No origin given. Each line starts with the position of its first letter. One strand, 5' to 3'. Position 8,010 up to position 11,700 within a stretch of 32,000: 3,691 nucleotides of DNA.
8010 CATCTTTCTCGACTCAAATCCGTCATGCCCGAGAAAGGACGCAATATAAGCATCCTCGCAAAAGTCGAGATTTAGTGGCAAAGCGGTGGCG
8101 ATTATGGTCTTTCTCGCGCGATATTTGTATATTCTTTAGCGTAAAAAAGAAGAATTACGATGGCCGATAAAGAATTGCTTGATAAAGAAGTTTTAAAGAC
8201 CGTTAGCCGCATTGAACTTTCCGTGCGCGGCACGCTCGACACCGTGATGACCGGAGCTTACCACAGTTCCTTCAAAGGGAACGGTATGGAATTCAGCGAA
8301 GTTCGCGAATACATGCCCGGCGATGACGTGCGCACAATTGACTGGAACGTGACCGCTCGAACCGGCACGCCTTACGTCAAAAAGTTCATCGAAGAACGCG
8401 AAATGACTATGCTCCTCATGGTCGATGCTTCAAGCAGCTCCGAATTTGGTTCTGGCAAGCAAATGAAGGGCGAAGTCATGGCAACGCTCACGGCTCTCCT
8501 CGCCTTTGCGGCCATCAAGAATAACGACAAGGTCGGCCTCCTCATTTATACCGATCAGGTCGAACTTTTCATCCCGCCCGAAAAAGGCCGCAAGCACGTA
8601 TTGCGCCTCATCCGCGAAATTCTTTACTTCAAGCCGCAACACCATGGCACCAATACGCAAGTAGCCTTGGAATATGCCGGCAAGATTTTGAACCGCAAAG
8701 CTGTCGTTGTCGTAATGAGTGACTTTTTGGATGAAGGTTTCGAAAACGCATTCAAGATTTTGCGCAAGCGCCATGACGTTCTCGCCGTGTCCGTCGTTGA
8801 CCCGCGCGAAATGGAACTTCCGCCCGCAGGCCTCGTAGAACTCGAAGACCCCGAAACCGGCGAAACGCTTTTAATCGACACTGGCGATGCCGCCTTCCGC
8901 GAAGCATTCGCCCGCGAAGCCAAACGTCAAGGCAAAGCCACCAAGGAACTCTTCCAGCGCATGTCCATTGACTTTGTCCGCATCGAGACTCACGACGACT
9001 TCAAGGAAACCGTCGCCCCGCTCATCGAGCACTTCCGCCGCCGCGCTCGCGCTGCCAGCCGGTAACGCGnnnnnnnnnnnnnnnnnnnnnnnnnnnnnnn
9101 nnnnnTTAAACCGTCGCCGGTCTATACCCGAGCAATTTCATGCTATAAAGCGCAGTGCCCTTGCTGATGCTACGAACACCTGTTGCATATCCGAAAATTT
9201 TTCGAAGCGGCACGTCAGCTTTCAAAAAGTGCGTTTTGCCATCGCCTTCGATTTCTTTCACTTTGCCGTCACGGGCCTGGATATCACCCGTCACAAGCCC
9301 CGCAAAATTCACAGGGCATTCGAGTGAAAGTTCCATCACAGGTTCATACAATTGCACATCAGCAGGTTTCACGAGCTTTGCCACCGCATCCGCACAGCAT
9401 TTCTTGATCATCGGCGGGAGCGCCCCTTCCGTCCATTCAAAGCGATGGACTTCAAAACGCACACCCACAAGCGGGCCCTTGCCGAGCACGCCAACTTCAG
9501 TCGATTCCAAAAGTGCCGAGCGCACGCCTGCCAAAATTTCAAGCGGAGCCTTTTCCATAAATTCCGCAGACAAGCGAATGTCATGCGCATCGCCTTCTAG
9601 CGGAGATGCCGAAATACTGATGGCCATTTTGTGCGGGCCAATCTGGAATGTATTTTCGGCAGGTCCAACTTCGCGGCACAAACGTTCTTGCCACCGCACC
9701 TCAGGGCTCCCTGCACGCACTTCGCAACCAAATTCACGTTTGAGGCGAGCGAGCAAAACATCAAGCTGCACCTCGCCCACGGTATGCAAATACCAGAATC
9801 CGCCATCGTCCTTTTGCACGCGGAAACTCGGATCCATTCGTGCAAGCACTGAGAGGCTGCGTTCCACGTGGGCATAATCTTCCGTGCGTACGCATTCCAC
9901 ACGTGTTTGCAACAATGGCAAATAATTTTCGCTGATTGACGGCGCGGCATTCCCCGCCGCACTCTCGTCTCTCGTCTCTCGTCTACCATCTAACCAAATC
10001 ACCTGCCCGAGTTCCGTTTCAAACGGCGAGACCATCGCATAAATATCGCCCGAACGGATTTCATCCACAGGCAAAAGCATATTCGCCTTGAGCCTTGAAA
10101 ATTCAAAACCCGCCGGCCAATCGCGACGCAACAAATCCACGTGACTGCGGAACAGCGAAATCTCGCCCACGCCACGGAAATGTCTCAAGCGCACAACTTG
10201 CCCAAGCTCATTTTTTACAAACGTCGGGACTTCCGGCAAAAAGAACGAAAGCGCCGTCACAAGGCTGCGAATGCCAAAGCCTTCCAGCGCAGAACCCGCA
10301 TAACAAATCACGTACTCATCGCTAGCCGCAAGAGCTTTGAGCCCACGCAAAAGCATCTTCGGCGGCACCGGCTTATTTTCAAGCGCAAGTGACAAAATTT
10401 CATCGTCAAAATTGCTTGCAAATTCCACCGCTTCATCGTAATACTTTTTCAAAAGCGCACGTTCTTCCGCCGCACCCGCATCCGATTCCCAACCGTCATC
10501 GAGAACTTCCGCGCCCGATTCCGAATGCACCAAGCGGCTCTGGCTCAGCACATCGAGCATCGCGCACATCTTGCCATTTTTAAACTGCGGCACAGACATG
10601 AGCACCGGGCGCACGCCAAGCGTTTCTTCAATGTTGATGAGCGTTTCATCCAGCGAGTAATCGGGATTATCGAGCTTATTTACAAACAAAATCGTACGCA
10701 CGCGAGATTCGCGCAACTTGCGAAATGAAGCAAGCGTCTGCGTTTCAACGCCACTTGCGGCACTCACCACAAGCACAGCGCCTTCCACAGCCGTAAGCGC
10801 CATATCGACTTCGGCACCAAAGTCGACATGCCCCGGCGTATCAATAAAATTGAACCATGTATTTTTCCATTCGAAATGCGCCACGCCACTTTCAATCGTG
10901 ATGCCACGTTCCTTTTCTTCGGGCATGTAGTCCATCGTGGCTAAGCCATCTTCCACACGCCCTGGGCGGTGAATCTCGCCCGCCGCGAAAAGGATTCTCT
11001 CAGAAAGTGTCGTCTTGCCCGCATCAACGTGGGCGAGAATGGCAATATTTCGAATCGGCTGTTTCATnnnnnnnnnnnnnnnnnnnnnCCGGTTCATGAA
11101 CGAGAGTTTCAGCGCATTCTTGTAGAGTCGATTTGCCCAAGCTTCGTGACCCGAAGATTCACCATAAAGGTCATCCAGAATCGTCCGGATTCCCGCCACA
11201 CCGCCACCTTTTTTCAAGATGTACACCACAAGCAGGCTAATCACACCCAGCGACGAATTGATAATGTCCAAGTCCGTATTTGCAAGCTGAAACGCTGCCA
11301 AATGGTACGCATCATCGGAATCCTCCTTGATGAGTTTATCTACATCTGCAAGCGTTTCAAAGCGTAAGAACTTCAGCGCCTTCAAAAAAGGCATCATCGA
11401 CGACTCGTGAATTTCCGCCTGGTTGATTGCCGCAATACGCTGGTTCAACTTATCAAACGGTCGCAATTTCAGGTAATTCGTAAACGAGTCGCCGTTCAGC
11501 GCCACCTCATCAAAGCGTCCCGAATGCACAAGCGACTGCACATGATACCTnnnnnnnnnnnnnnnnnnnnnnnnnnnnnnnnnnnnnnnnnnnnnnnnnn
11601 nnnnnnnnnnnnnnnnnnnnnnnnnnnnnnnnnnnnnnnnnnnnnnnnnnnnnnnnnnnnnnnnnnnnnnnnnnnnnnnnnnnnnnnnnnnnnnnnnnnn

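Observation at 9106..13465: Compact operon: SIMPL protein, small alarmone hydrolase, small alarmone synthetase, Tet(M)/EF-G-like GTPase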

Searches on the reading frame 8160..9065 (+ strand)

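Call 29: search_protein_families(library=pfam, proteins=[window:8160-9065:+], max_evalue=0.001)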
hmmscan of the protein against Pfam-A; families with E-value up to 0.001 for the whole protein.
window:8160-9065:+ (301 aa): 2 families
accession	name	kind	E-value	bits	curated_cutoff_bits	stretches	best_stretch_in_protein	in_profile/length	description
PF01882.25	DUF58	-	6.5e-93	310.3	23.4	1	47-259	1-215/216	Protein of unknown function DUF58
PF13519.12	VWA_2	-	4.7e-15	56.6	27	1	84-189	1-106/107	von Willebrand factor type A domain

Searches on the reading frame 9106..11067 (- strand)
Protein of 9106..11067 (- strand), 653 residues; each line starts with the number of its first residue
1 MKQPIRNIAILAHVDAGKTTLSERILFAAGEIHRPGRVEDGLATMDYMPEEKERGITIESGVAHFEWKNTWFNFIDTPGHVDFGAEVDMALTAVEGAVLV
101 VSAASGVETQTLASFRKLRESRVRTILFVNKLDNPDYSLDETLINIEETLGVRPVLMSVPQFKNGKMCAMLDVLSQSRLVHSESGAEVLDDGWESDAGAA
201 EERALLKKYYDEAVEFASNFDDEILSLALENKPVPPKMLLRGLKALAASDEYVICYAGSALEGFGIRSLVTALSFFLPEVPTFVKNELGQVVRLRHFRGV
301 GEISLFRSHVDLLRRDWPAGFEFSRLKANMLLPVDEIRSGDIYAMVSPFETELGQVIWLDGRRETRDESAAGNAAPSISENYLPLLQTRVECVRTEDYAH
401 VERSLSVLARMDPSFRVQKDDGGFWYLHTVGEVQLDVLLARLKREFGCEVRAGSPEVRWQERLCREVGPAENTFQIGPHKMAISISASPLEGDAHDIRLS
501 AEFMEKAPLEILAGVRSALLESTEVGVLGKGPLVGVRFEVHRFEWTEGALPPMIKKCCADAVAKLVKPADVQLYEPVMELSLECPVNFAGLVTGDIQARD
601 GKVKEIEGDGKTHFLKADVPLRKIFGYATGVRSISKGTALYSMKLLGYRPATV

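Call 3: search_protein_families(library=pfam, proteins=[window:9106-11067:-], max_evalue=0.01)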
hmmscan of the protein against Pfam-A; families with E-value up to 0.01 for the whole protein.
window:9106-11067:- (653 aa): 5 families
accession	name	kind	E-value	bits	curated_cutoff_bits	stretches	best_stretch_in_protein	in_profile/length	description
PF00009.33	GTP_EFTU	-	6.7e-54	182.8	26.5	1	4-278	2-187/188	Elongation factor Tu GTP binding domain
PF00679.30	EFG_C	-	8.2e-19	67.9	27.9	1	573-651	2-81/89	Elongation factor G C-terminus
PF14492.12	EFG_III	-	1.2e-09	38.5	27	1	384-453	4-74/75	Elongation Factor G, domain III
PF16658.11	RF3_C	-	0.00023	21.4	40.1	1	421-457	47-83/132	Class II release factor RF3, C-terminal domain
PF01926.29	MMR_HSR1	-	0.0035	17.9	21.9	1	50-131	26-113/113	50S ribosome-binding GTPase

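Call 4: search_protein_families(library=ncbifam, proteins=[window:9106-11067:-], max_evalue=0.01)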
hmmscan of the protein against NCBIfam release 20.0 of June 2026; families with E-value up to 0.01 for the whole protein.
window:9106-11067:- (653 aa): 36 families (the best 25 are shown)
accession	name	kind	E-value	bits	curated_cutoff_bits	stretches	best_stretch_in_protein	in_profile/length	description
TIGR00484.1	EF-G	equivalog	1.9e-93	313.9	659.4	2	5-285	10-285/691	elongation factor G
NF009381.0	PRK12740.1-5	subfamily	2.8e-83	280.5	583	2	3-280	7-279/692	elongation factor G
NF012153.1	tet_protect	equivalog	1.1e-73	248.6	775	2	7-174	2-169/614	tetracycline resistance ribosomal protection protein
NF000120.3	47473_otr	exception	3.2e-64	217.6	900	2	7-152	4-149/608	tetracycline resistance ribosomal protection protein Otr(A)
NF009892.0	PRK13351.1-3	equivalog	5.2e-60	203.5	640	2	5-311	3-278/623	elongation factor G-like protein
NF009891.0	PRK13351.1-1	equivalog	2.4e-55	188.4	597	2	3-279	7-263/681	elongation factor G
NF009379.0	PRK12740.1-3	equivalog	2.7e-54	184.9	513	1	4-465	7-466/674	elongation factor G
NF009377.1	PRK12740.1-1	equivalog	2e-51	175.2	890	2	3-278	11-281/700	elongation factor G-like protein EF-G2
TIGR00490.1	aEF-2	equivalog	7.5e-51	173.1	738.45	3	4-134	18-150/720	elongation factor EF-2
NF033148.1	tet_protect_M_W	exception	8.9e-51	173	1100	2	5-155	3-153/639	TetM/TetW/TetO/TetS family tetracycline resistance ribosomal protection protein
TIGR01394.1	TypA_BipA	equivalog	7.5e-49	166.5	757.3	2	5-141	1-135/594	translational GTPase TypA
NF058620.1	EFG2_Bacteroid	exception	5.5e-47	160.6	1000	2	3-282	7-281/717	elongation factor G2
NF012155.1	tet_protect_M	exception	1.6e-43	148.9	1420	2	5-155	3-153/639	tetracycline resistance ribosomal protection protein Tet(M)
NF012154.0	tet_protect_Q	exception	1e-41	143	1425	1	5-155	3-153/638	tetracycline resistance ribosomal protection protein Tet(Q)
TIGR01393.1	lepA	equivalog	1.7e-41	142.3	533.9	1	5-155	3-155/595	translation elongation factor 4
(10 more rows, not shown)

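Call 5: search_protein_families(library=padloc, proteins=[window:9106-11067:-], max_evalue=0.01)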
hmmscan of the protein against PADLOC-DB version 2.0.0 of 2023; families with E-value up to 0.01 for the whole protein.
window:9106-11067:- (653 aa): 0 families

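Call 22: find_homologous_proteins(query=window:9106-11067:-)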
Query window:9106-11067:- (653 aa): 7991 proteins with E <= 0.001 among 8000 candidates; the best 120 are listed.
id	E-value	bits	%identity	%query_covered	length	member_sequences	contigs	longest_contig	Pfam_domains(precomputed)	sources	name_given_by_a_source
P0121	0.0e+0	1474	100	100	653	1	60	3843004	PF00679.31,PF14492.13,PF00009.34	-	-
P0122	0.0e+0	1448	98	100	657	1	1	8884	PF00679.31,PF14492.13,PF00009.34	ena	-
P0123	0.0e+0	1447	94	100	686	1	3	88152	PF00679.31,PF14492.13,PF00009.34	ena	-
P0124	0.0e+0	1447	98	100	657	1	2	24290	PF00679.31,PF14492.13,PF00009.34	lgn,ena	-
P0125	0.0e+0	1447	98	100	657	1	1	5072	PF00679.31,PF14492.13,PF00009.34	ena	-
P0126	0.0e+0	1444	96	100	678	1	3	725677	PF00679.31,PF14492.13,PF00009.34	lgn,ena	-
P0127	0.0e+0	1443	98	100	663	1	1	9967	PF00679.31,PF14492.13,PF00009.34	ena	-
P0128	0.0e+0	1442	96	100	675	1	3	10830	PF00679.31,PF14492.13,PF00009.34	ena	-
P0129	0.0e+0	1438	96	100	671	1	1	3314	PF00679.31,PF14492.13,PF00009.34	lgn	-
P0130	0.0e+0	1438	95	100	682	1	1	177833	PF00679.31,PF14492.13,PF00009.34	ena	-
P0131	0.0e+0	1437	95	100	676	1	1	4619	PF00679.31,PF14492.13,PF00009.34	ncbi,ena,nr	ncbi:MAG: GTP-binding protein [Fibrobacter sp.]|nr:GTP-binding protein [Fibrobacter sp.]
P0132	0.0e+0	1436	95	100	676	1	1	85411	PF00679.31,PF14492.13,PF00009.34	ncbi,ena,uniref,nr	ncbi:GTP-binding protein [uncultured Fibrobacter sp.]|uniref:GTP-binding protein n=1 Tax=uncultured 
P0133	0.0e+0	1434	95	100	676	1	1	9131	PF00679.31,PF14492.13,PF00009.34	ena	-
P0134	0.0e+0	1432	97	100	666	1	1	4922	PF00679.31,PF14492.13,PF00009.34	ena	-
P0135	0.0e+0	1431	95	100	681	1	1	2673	PF00679.31,PF14492.13,PF00009.34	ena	-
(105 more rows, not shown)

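Call 34: search_solved_structures(query=window:9106-11067:-, max_evalue=1e-20)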
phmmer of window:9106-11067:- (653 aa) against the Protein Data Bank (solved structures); distinct sequences matched with E-value up to 1e-20: 98 (the best 60 are shown).
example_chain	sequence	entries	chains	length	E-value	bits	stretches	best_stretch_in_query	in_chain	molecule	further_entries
3izp_E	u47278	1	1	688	4e-77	263.2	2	5-279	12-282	Elongation factor G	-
1fnm_A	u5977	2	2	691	4e-77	263.2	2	5-279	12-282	ELONGATION FACTOR G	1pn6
4myu_A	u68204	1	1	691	5.4e-77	262.8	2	5-279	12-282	Elongation factor G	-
4myt_A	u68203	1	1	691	6.6e-77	262.5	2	5-279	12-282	Elongation factor G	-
4v9j_AY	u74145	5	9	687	6.9e-77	262.4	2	5-279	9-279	Elongation factor G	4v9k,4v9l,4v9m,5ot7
1dar_A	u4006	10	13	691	7.1e-77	262.4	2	5-279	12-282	ELONGATION FACTOR G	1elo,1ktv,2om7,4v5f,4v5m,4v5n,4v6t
2bm1_A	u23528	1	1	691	7.3e-77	262.3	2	5-279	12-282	ELONGATION FACTOR G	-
4v9h_AY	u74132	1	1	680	8.1e-77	262.2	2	5-279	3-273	Elongation factor G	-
1efg_A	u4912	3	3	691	9.8e-77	261.9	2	5-279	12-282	ELONGATION FACTOR G | PROTEIN (ELONGATION FACTOR G)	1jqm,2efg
4wpo_BZ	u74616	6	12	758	1.1e-76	261.8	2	5-279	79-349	50S ribosomal protein L9,Elongation factor G | Chimera protein of 50S ribosomal protein L9 and Elongation factor G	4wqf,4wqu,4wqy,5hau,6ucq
4m1k_A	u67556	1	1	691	1.2e-76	261.7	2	5-279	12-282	Elongation factor G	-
2j7k_A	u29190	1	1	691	3.6e-76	260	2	5-279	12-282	ELONGATION FACTOR G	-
4w29_AY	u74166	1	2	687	1.8e-75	257.8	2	5-279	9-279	Elongation factor G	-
2bm0_A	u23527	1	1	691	2.5e-75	257.3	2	5-279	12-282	ELONGATION FACTOR G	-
7pao_9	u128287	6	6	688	5.7e-75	256.1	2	5-279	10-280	Elongation factor G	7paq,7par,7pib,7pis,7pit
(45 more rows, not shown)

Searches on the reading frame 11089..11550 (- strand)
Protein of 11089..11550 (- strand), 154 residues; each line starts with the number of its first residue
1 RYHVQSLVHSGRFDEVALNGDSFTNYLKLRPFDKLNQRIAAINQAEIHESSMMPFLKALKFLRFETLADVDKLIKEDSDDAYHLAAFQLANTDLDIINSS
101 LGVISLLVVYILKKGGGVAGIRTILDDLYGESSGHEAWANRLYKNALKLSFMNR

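Call 51: predict_structure(alignment_id=A2)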
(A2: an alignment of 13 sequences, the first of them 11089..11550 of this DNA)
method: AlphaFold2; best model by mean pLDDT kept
length: 154 residues; sequences in the alignment: 13
mean_pLDDT: 91.7   pTM: 0.86
mean pLDDT of the five models: 91.7, 91.5, 90.3, 90.1, 88.0
residues with pLDDT >= 90: 121; 70-90: 30; 50-70: 3; < 50: 0
segments of 3 or more residues with pLDDT < 50: none
pLDDT, mean of each block of 10 residues (from residue 1): 78 91 94 95 90 94 96 97 90 82 96 95 93 94 94 82
secondary structure, 60 per line:
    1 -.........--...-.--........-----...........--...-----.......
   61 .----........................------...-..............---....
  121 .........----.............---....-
elements in order: H2-10 H20-27 H33-43 E46-48 H54-61 H67-89 E96-98 H100-113 H117-129 H134-146 H150-153

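Call 55: fold_search(model_id=the predicted structure, library=pdb)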
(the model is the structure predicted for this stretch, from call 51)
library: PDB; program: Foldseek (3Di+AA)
matches with E <= 10: 40; with E <= 0.001: 0
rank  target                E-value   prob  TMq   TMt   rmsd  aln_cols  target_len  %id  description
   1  1eyv_A                2.1e+00  0.33  0.39  0.45  10.2       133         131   13  THE CRYSTAL STRUCTURE OF NUSB FROM MYCOBACTERIUM TUBERCULOSIS (released 2000-05-18)
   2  2bnl_C                2.8e+00  0.06  0.19  0.21  14.8       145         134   12  The structure of the N-terminal domain of RsbR (released 2005-11-03)
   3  4wvd_B                2.9e+00  0.08  0.22  0.18  13.3       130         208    8  Identification of a novel FXR ligand that regulates metabolism (released 2015-02-11)
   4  2p4x_A                3.4e+00  0.06  0.23  0.18  14.8       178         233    9  Crystal Structure of Atp12 from Paracoccus Denitrificans (released 2008-03-11)
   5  3mrs                  3.6e+00  0.02  0.16  0.16  13.9       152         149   14  Crystal structure of shikimate kinase mutant (R57A) from Helicobacter pylori (released 2011-05-04)
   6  2vjt_B                4.0e+00  0.05  0.22  0.22  17.6       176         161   12  The Structure of Allophycocyanin from Gloeobacter Violaceus (released 2008-03-25)
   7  8qhp_A                4.4e+00  0.03  0.17  0.09  15.7       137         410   10  Cysteine tRNA ligase homodimer (released 2023-11-29)
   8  5ubw_B                4.8e+00  0.07  0.18  0.16  13.0        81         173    9  Structure of catalytic domain of Ssel (released 2017-12-27)
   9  9v7j_AL               5.3e+00  0.04  0.25  0.24  18.3       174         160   13  Phycobilisome core from Gloeobacter violaceus PCC 7421 (released 2025-09-24)
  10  6paf                  5.6e+00  0.05  0.24  0.13  14.6       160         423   11  Co-crystal Structure of human SMYD3 with Isoxazole Amides Inhibitors (released 2020-01-15)
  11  9v7j_AF               5.9e+00  0.04  0.25  0.24  18.4       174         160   13  Phycobilisome core from Gloeobacter violaceus PCC 7421 (released 2025-09-24)
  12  7pub_F6               5.9e+00  0.02  0.17  0.09  17.1       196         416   11  Late assembly intermediate of the Trypanosoma brucei mitoribosomal small subunit (released 2022-05-04)
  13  9cvt_A                6.2e+00  0.04  0.19  0.19  15.3       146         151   12  Melbournevirus Mini variant Nucleosome (released 2025-07-30)
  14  9a6l_B                6.2e+00  0.02  0.16  0.07  15.5       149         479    8  Integrative model of LUTA-LUTB by crosslinking MS and deep learning (released 2024-09-18)
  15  1eyv_B                6.5e+00  0.14  0.39  0.43   8.5       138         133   11  THE CRYSTAL STRUCTURE OF NUSB FROM MYCOBACTERIUM TUBERCULOSIS (released 2000-05-18)
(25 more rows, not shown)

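Call 56: fold_search(model_id=the predicted structure, library=viral)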
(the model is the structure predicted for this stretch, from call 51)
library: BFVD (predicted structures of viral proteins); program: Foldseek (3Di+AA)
matches with E <= 10: 58; with E <= 0.001: 0
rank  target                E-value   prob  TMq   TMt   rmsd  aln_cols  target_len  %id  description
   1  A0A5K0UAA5            2.9e+00  0.06  0.17  0.19  12.8       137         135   11  Uncharacterized protein [Yasminevirus sp. GU-2018]
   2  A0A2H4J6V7            3.1e+00  0.28  0.29  0.26   5.3        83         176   18  Uncharacterized protein [uncultured Caudovirales phage]
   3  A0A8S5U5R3            3.7e+00  0.09  0.26  0.26  13.2       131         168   11  Uncharacterized protein [Siphoviridae sp. cteLh2]
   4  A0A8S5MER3            3.8e+00  0.06  0.23  0.04  15.3       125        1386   14  DNA POLYMERASE [Siphoviridae sp. ctYh54]
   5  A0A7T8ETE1            4.0e+00  0.03  0.18  0.15  14.9       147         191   13  (no name in the UniProt tables at hand)
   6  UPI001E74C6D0         4.2e+00  0.06  0.21  0.16  14.6       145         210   14  (no name look-up for this kind of identifier)
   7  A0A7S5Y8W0            5.2e+00  0.07  0.25  0.23  13.8       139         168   12  (no name in the UniProt tables at hand)
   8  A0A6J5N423            5.2e+00  0.06  0.30  0.23  21.2       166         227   11  Uncharacterized protein [uncultured Caudovirales phage]
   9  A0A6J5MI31            5.5e+00  0.05  0.20  0.21  13.0       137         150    6  Lysozyme [uncultured Caudovirales phage]
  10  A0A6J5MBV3            5.5e+00  0.02  0.16  0.11  19.2       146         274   12  Uncharacterized protein [uncultured Caudovirales phage]
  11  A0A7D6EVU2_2          5.5e+00  0.02  0.17  0.04  14.6       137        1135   12  Putative peptidase (Fragment) [Leveillula taurica associated alphamesonivirus 1]
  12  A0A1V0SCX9            5.7e+00  0.01  0.16  0.08  18.4       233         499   12  Uncharacterized protein [Indivirus ILV1]
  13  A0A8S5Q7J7            6.0e+00  0.05  0.24  0.27  11.4       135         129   10  Avd-like protein [Siphoviridae sp. cty3u30]
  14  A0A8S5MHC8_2          6.3e+00  0.06  0.23  0.06  12.5       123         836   12  Tail tape measure protein [Myoviridae sp. ct9Ns12]
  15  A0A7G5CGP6            6.3e+00  0.04  0.22  0.12  12.8       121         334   14  (no name in the UniProt tables at hand)
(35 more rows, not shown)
